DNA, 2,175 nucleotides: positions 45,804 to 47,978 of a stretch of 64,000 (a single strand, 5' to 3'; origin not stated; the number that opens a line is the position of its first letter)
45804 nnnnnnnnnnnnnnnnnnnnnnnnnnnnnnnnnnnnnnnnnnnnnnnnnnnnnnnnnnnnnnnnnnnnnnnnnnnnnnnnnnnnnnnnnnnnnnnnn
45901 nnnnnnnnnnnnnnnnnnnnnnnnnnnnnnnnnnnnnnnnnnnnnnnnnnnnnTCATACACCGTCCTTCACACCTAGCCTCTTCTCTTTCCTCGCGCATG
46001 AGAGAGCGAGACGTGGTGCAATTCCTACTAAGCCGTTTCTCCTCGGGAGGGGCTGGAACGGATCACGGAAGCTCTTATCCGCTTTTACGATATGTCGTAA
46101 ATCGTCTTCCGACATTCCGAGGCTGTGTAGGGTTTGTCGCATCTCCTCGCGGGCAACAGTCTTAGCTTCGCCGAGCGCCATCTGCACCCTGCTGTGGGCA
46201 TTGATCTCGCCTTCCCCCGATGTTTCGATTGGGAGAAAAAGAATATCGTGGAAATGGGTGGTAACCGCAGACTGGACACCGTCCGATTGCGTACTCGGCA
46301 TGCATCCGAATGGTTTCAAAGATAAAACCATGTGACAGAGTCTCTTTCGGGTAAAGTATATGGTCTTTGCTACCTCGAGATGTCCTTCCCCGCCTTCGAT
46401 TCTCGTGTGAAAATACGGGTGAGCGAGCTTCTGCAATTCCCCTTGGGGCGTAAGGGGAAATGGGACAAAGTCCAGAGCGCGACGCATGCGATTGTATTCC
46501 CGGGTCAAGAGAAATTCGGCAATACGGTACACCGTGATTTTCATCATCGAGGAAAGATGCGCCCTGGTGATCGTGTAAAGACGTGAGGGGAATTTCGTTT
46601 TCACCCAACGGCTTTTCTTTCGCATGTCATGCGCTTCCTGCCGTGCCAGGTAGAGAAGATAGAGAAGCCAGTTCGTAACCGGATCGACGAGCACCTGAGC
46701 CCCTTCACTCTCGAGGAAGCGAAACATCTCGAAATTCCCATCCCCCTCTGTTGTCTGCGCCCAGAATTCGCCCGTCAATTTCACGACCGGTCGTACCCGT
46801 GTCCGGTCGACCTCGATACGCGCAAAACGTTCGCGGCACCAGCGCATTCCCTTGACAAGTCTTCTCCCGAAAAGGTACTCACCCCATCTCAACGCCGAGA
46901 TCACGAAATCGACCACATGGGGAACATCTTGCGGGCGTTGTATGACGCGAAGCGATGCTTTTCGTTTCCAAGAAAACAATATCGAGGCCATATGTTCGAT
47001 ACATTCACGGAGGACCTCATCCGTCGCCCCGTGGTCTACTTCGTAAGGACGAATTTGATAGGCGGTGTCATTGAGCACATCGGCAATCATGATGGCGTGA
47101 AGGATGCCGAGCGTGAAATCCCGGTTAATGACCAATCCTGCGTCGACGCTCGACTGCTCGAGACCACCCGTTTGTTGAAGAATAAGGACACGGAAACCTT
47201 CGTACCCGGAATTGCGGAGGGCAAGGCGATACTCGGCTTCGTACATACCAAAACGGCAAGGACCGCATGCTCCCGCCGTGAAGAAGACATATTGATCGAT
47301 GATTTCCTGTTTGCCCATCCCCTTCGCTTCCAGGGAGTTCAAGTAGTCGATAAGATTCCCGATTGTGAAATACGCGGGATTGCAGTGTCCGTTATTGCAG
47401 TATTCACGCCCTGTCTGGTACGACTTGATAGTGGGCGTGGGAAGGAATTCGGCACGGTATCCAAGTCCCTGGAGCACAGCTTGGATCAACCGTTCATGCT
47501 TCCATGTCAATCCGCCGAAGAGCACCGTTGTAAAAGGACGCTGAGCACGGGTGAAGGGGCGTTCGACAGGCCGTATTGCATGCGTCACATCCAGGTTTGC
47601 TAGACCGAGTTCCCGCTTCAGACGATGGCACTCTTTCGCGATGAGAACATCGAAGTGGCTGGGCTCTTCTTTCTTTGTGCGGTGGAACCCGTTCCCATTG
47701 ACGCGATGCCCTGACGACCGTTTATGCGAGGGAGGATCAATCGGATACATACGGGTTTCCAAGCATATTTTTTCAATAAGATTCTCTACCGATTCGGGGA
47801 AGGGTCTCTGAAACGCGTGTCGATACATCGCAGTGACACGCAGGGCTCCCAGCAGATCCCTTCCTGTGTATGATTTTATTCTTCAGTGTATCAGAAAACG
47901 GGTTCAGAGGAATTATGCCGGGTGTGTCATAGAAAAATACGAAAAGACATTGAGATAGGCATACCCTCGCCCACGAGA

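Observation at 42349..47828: Giant fused double-ATPase 'activase' plus HgdB-like partner, translationally coupled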

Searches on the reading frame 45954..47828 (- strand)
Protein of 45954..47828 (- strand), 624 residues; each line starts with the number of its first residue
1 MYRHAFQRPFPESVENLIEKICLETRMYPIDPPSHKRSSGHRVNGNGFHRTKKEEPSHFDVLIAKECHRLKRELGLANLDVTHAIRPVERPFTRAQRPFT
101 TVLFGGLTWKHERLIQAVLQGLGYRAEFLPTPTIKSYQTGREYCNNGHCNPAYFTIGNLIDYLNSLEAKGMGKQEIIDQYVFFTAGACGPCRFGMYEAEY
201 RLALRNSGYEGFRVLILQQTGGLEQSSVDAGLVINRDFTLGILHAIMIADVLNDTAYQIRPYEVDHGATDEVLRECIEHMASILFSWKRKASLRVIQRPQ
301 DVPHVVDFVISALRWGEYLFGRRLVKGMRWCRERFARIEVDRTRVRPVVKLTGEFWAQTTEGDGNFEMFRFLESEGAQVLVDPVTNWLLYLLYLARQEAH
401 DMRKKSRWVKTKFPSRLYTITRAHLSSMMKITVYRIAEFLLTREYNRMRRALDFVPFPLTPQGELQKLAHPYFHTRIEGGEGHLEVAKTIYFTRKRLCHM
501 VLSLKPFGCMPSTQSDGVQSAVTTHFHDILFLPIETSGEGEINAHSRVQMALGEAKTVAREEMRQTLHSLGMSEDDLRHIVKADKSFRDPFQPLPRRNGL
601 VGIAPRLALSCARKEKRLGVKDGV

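Call 6: search_protein_families(library=pfam, proteins=[window:45954-47828:-], max_evalue=0.01)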
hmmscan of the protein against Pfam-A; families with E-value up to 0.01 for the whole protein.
window:45954-47828:- (624 aa): 0 families

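Call 7: search_protein_families(library=ncbifam, proteins=[window:45954-47828:-], max_evalue=0.01)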
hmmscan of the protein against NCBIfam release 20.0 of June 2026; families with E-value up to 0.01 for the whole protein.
window:45954-47828:- (624 aa): 0 families

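Call 13: find_homologous_proteins(query=window:45954-47828:-)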
Query window:45954-47828:- (624 aa): 7814 proteins with E <= 0.001 among 8000 candidates; the best 120 are listed.
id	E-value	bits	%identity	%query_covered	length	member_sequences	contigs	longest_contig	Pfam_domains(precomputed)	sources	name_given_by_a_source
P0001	0.0e+0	1263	100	87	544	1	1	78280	-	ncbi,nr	ncbi:MAG: activator of (R)-2-hydroxyglutaryl-CoA dehydratase [Bacteroidota bacterium]|nr:activator o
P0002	6.7e-221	753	57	94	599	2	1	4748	-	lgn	-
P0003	1.3e-220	752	58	93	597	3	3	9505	-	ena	-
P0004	1.9e-214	732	58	91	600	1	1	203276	-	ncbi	-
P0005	2.6e-211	722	57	92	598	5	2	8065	-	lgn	-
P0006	4.5e-211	721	56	91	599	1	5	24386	-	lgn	-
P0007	1.3e-210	719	56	91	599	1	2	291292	-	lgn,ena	-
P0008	3.1e-203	695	55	91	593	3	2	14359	-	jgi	-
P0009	2.9e-202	692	56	86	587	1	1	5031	-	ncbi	-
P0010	4.3e-200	685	52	92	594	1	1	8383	-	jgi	jgi:predicted nucleotide-binding protein (sugar kinase/HSP70/actin superfamily)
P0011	3.5e-198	678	52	93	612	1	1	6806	-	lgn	-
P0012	4.0e-198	678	52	93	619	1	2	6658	-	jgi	jgi:predicted nucleotide-binding protein (sugar kinase/HSP70/actin superfamily)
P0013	8.0e-198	677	53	92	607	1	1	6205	-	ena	-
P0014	1.1e-197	677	53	92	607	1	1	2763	-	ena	-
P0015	3.7e-197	675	52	94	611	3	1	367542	-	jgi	jgi:predicted nucleotide-binding protein (sugar kinase/HSP70/actin superfamily)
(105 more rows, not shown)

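Call 19: search_solved_structures(query=window:45954-47828:-, max_evalue=10)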
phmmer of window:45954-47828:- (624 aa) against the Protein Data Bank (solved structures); distinct sequences matched with E-value up to 10: 1.
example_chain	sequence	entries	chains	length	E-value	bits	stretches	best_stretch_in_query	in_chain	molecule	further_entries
6vhi_A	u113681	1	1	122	0.12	14.1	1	138-222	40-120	Protein ILRUN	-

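Call 31: find_related_loci(query=window:45957-47828:-, collection=genome_contigs, flank=10000)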
Query window:45957-47828:- (624 aa) in genome_contigs; peptide patterns used: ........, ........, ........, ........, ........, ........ (x = any residue, [..] = any of these).
44 stretches matched a pattern; 1 encode a relative of the query (tblastn E <= 1e-3); 1 distinct loci.
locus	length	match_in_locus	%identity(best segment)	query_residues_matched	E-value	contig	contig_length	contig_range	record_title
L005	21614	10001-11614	50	82-614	2e-174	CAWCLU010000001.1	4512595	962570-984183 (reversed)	MAG: uncultured Acidobacteriota bacterium isolate MFD05502.bin.1.19 genome assembly, contig: contig_1979, whole genome s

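Call 33: find_related_loci(query=A1, collection=metagenome_contigs, flank=10000)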
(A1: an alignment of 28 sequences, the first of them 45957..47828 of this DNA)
Query A1 (624 aa) in metagenome_contigs; peptide patterns used: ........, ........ (x = any residue, [..] = any of these).
600 stretches matched a pattern (row limit reached: there are more); 503 encode a relative of the query (tblastn E <= 1e-3); the best 80 are kept; 80 distinct loci.
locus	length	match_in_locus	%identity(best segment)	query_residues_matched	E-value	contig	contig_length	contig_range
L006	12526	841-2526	53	63-620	0e+0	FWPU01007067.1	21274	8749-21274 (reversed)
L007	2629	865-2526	53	63-616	0e+0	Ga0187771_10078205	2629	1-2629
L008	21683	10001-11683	52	63-620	0e+0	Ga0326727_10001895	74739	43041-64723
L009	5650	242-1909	52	63-621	0e+0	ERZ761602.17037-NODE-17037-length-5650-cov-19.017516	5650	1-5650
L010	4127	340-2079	51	33-614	0e+0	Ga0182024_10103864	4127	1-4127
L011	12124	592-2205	54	75-614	0e+0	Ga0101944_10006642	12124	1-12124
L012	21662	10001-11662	52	63-616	0e+0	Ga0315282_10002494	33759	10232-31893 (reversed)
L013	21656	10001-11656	52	65-616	0e+0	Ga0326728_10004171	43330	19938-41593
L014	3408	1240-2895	51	63-614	0e+0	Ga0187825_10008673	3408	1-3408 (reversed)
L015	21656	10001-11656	52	63-616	0e+0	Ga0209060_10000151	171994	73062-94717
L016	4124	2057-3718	51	63-616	0e+0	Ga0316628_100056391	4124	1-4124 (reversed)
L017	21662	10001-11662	51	63-616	0e+0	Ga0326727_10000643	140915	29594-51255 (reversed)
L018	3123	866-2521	51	63-616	0e+0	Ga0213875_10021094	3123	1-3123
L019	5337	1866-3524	51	63-617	0e+0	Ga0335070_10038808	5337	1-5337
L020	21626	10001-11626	51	75-616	0e+0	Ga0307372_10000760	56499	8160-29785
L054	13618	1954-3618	51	63-619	0e+0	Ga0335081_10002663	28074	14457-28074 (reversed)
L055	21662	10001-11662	53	63-616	0e+0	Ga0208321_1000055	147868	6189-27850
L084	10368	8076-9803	49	38-614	0e+0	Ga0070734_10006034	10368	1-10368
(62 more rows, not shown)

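Call 35: predict_structure(alignment_id=A1)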
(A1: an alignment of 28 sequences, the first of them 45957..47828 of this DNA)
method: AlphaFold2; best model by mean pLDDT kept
length: 624 residues; sequences in the alignment: 28
mean_pLDDT: 73.8   pTM: 0.75
mean pLDDT of the five models: 73.8, 72.5, 70.6, 70.4, 70.3
residues with pLDDT >= 90: 168; 70-90: 238; 50-70: 117; < 50: 101
segments of 3 or more residues with pLDDT < 50: 1-11, 22-56, 78-84, 190-194, 219-234, 290-298, 357-360, 510-513, 620-624
pLDDT, mean of each block of 10 residues (from residue 1): 35 54 42 32 28 46 72 58 51 73 82 89 85 78 70 80 94 92 65 60 87 68 37 58 88 92 93 97 79 46 62 68 91 97 94 57 62 88 79 79 66 76 84 87 92 91 82 60 75 88 62 57 76 66 83 93 95 93 93 88 94 75 41
secondary structure, 60 per line:
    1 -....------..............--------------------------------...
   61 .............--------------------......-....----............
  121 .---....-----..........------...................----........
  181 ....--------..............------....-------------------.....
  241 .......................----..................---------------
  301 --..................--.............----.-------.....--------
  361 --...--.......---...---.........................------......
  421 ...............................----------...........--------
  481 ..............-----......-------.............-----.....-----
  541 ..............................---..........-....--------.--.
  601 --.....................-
elements in order: H2-5 H12-25 H58-73 H94-99 E101-104 H109-121 E125-128 H134-143 H150-168 H173-179 E180-184 H193-206 E213-216 H236-262 H268-285 H303-320 H323-335 E348-352 H368-374 E378-380 H384-408 H415-451 H462-472 H481-494 E500-505 H513-525 E531-535 H541-570 H574-583 H585-588 H603-623

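Call 37: search_protein_representatives(alignment_id=A1)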
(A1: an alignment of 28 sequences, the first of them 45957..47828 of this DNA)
Query: 28 sequences, 596 profile positions. Proteins with E-value up to 0.001 (for the whole library): 2279; up to 1e-10: 1369; up to 1e-30: 507. The best 150 are listed.
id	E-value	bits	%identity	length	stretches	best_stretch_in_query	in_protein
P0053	6.1e-294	992.6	-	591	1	1-591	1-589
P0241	3.1e-268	907.7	-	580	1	27-589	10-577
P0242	1.2e-241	819.9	-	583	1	26-586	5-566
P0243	9.8e-226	767.3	-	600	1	23-591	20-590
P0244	6.4e-215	731.6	-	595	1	42-591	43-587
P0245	3.2e-213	726.0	-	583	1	46-589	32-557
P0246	2.4e-212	723.1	-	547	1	45-589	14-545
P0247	6.3e-206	701.9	-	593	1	51-593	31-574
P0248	1.2e-203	694.4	-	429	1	167-593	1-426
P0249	2.8e-195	666.7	-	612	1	14-590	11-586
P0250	1.4e-191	654.5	-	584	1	43-591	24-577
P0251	8.7e-190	648.6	-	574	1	51-587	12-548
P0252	6.4e-189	645.8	-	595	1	41-591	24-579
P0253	3.3e-185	633.5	-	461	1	18-469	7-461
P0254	1.9e-183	627.7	-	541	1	53-590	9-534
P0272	3.9e-153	527.6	-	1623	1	70-592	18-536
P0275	4.1e-150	517.6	-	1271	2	28-261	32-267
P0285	4.5e-141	487.8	-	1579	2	29-259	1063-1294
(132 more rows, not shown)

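Call 39: fold_search(model_id=the predicted structure, library=pdb)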
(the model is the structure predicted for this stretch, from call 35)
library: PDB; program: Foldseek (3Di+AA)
matches with E <= 10: 339; with E <= 0.001: 3
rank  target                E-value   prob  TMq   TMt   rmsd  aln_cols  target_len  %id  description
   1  7yyl_A                4.8e-04  1.00  0.30  0.41  22.4       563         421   11  nucleotide-free DCCP:DCCP-R complex (released 2022-12-28)
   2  7yyl_B                7.6e-04  1.00  0.31  0.43  17.7       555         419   12  nucleotide-free DCCP:DCCP-R complex (released 2022-12-28)
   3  7yzm_A                9.1e-04  1.00  0.31  0.42  17.7       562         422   12  MgADPNP-bound DCCP:DCCP-R complex (released 2022-12-28)
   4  6eno                  1.7e-03  1.00  0.30  0.42  18.9       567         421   12  Double cubane cluster oxidoreductase (released 2018-03-14)
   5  9g87_B                3.9e-03  1.00  0.28  0.41  13.9       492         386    9  3-methylbenzoyl-CoA reductase from Thauera chlorobenzoica (subunits MbdON ) (released 2026-02-04)
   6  9g87_A                1.2e-02  0.93  0.25  0.32  12.5       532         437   10  3-methylbenzoyl-CoA reductase from Thauera chlorobenzoica (subunits MbdON ) (released 2026-02-04)
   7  8s02_B                1.6e-02  0.99  0.32  0.47  15.6       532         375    9  BzdNO-benzoyl-CoA complex (released 2025-03-05)
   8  9gai_E                2.7e-02  0.85  0.25  0.32  12.3       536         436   10  3-methylbenzoyl-CoA reductase from Thauera chlorobenzoica (MbdONPQ) (released 2026-02-18)
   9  8kab_h                4.3e-02  0.28  0.13  0.16  18.5       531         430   10  Mycobacterium smegmatis 50S ribosomal subunit-HflX complex (released 2024-07-31)
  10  5zme                  1.2e-01  0.12  0.14  0.13  25.8       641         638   10  Nucleotide-free form of C. reinhardtii ArsA1 (released 2019-03-20)
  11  9pd4_Q                1.7e-01  0.05  0.08  0.08  28.1       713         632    9  NER dual incision complex - DuIM (released 2026-02-18)
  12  5z1z_D                3.7e-01  0.12  0.14  0.23  26.7       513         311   10  The apo-structure of D-lactate dehydrogenase from Escherichia coli (released 2018-09-19)
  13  7yla_6                4.8e-01  0.18  0.11  0.15  13.7       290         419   12  Cryo-EM structure of 50S-HflX complex (released 2023-01-04)
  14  5jkf_A                5.3e-01  0.12  0.09  0.14  18.8       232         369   12  Crystal structure of esterase E22 (released 2017-04-26)
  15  3wrw_D                5.5e-01  0.11  0.14  0.20  23.9       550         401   10  Crystal structure of the N-terminal domain of resistance protein (released 2014-08-13)
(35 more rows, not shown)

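Call 50: search_protein_families(library=pfam, proteins=[L084:4583-7771:-, L084:3285-4646:-, P0285, P0275, L054:369-1754:-, L055:12459-12953:+], max_evalue=0.01)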
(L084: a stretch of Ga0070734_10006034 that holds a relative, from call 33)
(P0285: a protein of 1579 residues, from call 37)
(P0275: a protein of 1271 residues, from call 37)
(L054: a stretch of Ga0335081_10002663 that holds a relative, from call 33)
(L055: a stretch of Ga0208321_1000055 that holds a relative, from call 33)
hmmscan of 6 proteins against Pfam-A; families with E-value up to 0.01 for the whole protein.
L084:4583-7771:- (1062 aa): 3 families
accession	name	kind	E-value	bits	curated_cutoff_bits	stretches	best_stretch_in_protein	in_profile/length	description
PF01869.26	BcrAD_BadFG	-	1.3e-71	241.8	31.5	2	387-644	1-271/271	BadF/BadG/BcrA/BcrD ATPase family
PF09989.15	DUF2229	-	3.5e-52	177.6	29.4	1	743-961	1-217/218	CoA enzyme activase uncharacterised domain (DUF2229)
PF02782.22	FGGY_C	-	0.001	19.4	27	0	575-644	122-194/198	FGGY family of carbohydrate kinases, C-terminal domain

L084:3285-4646:- (453 aa): 1 family
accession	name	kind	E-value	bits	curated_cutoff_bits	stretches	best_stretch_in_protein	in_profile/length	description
PF09989.15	DUF2229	-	0.00032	20.8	29.4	1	48-103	16-71/218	CoA enzyme activase uncharacterised domain (DUF2229)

P0285 (1579 aa): 2 families
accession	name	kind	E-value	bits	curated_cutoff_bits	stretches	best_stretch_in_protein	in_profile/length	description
PF01869.26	BcrAD_BadFG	-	2.2e-68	231.2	31.5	2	348-610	1-271/271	BadF/BadG/BcrA/BcrD ATPase family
PF09989.15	DUF2229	-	9.4e-48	163.1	29.4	1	726-956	1-216/218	CoA enzyme activase uncharacterised domain (DUF2229)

P0275 (1271 aa): 21 families
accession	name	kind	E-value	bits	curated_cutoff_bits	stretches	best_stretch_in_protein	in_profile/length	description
PF07992.20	Pyr_redox_2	-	9.8e-27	94.6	26.1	1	787-1104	2-290/291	Pyridine nucleotide-disulphide oxidoreductase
PF14691.11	Fer4_20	-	1e-15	57.9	25.8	1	692-770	29-108/113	Dihydroprymidine dehydrogenase domain II, 4Fe-4S cluster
PF13450.12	NAD_binding_8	-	2e-08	34.8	21.9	1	790-824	1-35/68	NAD(P)-binding Rossmann-like domain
PF12831.13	FAD_oxidored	-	4e-08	33.4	27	1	788-826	2-40/416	FAD dependent oxidoreductase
PF13738.12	Pyr_redox_3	-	7.6e-08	32.4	30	1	789-818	1-31/305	Pyridine nucleotide-disulphide oxidoreductase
PF00037.32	Fer4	-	3.4e-07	30.2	21.1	1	1238-1260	2-24/24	4Fe-4S binding domain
PF00070.33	Pyr_redox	-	3.6e-07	31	22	1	787-821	1-35/82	Pyridine nucleotide-disulphide oxidoreductase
PF01266.30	DAO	-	5.1e-07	30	27.9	1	787-821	1-35/353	FAD dependent oxidoreductase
PF01262.27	AlaDh_PNT_C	-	5.9e-07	29.6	23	1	784-818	27-61/214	Alanine dehydrogenase/PNT, C-terminal domain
PF03486.20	HI0933_like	-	2.6e-06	27.5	50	1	787-821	2-36/244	HI0933-like protein Rossmann domain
PF13237.11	Fer4_10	-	7.5e-06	26.2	25.5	2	1184-1255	1-53/53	4Fe-4S dicluster domain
PF01494.25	FAD_binding_3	-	4.6e-05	23.2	22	1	788-819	4-35/349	FAD binding domain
PF12797.12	Fer4_2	-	0.00011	22.3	24.5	1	1236-1255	2-21/22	4Fe-4S binding domain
PF01946.23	Thi4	-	0.00013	21.7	26.2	1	788-823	20-56/235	Thi4 family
PF12838.12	Fer4_7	-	0.00015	22.6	27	1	1244-1264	2-22/52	4Fe-4S dicluster domain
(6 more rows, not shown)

L054:369-1754:- (461 aa): 2 families
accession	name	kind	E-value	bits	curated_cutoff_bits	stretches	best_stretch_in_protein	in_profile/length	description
PF25179.1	LMF1_C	-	2.8e-54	183.4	34.2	1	325-456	1-139/139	Lipase maturation factor C-terminal domain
PF06762.20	LMF1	-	2.8e-51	174.3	27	1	133-277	2-159/163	Lipase maturation factor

L055:12459-12953:+ (164 aa): 3 families
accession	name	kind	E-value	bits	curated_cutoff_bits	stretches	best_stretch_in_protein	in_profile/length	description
PF00903.31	Glyoxalase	-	1.1e-16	61.7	20.6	1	19-132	7-120/121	Glyoxalase/Bleomycin resistance protein/Dioxygenase superfamily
PF18029.7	Glyoxalase_6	-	2.2e-05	25.5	23.6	1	22-132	7-104/106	Glyoxalase-like domain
PF22656.2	At5g48480-like_N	-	0.0013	18.9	27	0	24-66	9-58/59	Glyoxalase At5g48480-like, N-terminal domain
